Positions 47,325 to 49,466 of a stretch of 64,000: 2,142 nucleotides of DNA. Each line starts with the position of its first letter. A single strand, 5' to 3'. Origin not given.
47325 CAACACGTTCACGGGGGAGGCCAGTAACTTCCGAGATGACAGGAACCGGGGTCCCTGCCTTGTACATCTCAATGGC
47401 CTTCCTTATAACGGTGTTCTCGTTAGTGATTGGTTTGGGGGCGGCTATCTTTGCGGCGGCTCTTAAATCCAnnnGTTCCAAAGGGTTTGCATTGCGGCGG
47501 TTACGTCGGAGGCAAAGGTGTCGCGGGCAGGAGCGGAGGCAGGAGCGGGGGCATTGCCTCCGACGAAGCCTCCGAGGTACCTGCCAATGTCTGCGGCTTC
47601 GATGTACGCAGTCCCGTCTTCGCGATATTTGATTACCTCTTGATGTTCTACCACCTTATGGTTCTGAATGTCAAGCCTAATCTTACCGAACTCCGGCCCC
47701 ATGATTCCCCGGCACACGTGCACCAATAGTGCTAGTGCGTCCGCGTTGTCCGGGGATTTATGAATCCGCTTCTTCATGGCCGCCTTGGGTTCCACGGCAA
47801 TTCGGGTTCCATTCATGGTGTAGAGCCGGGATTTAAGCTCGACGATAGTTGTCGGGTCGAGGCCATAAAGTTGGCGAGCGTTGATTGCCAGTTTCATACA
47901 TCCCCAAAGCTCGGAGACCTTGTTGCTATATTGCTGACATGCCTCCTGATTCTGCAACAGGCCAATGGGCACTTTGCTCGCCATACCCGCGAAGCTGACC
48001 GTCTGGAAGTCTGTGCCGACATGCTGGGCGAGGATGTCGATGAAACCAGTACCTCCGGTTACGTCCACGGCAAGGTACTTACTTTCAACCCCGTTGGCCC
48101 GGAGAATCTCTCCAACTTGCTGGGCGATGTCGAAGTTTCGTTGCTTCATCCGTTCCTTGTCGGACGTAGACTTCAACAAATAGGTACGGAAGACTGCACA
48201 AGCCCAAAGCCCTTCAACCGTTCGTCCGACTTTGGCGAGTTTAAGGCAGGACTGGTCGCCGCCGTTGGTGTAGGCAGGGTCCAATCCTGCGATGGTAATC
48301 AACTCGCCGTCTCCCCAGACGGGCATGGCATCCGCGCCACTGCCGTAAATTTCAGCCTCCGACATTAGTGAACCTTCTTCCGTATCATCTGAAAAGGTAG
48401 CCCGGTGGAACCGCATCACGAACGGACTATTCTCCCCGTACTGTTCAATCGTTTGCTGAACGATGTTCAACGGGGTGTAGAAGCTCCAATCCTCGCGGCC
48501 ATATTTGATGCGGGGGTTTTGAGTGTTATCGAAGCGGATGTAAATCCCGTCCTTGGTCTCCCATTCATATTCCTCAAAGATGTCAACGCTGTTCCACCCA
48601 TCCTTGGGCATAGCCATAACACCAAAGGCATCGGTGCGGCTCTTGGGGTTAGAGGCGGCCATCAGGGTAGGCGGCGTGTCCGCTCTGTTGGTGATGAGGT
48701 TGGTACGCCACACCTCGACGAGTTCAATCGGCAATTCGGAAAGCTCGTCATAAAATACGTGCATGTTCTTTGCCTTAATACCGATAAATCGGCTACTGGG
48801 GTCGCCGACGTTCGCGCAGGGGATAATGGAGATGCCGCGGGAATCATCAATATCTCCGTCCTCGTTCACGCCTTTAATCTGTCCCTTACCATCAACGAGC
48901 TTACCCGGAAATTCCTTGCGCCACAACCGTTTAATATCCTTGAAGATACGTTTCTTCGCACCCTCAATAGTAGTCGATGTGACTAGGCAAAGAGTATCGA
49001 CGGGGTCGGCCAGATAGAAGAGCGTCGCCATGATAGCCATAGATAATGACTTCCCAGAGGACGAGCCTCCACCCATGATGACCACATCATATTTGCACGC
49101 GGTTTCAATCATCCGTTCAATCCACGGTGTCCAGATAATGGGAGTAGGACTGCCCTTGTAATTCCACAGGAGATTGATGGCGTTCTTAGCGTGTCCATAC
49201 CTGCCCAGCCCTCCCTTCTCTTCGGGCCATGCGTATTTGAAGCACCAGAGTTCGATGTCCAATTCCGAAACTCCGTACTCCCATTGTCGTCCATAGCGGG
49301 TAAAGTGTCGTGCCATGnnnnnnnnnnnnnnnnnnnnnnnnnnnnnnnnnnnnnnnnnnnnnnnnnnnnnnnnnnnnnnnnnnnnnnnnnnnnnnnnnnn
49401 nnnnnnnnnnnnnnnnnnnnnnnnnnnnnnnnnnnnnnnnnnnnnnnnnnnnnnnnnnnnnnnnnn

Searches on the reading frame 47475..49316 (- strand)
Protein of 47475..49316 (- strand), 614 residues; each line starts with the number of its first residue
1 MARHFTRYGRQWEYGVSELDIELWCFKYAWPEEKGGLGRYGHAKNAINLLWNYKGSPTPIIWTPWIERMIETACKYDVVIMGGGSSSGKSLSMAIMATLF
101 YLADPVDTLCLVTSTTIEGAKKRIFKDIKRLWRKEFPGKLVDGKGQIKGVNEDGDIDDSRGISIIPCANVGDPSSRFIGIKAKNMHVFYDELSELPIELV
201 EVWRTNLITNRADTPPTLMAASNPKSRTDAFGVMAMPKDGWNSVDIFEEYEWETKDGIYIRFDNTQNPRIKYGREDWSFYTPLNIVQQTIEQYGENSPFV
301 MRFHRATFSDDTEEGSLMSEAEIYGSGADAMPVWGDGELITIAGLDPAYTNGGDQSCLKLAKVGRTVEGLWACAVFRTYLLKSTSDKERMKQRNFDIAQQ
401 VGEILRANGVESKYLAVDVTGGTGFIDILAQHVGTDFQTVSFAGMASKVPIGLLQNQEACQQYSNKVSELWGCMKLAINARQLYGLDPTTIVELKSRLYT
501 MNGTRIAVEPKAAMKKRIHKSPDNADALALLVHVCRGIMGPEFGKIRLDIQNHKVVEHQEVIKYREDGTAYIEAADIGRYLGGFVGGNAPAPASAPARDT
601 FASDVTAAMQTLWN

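Call 12: search_protein_families(library=pfam, proteins=[window:47475-49316:-], max_evalue=0.01)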
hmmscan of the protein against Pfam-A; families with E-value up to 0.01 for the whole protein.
window:47475-49316:- (614 aa): 0 families

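Call 37: search_protein_families(library=phrogs, proteins=[window:47475-49316:-], max_evalue=0.001)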
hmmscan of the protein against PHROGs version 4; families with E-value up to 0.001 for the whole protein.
window:47475-49316:- (614 aa): 1 family
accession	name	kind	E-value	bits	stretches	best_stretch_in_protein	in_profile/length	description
phrog_2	-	head and packaging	1.2e-16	61.7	1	60-554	262-610/807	terminase large subunit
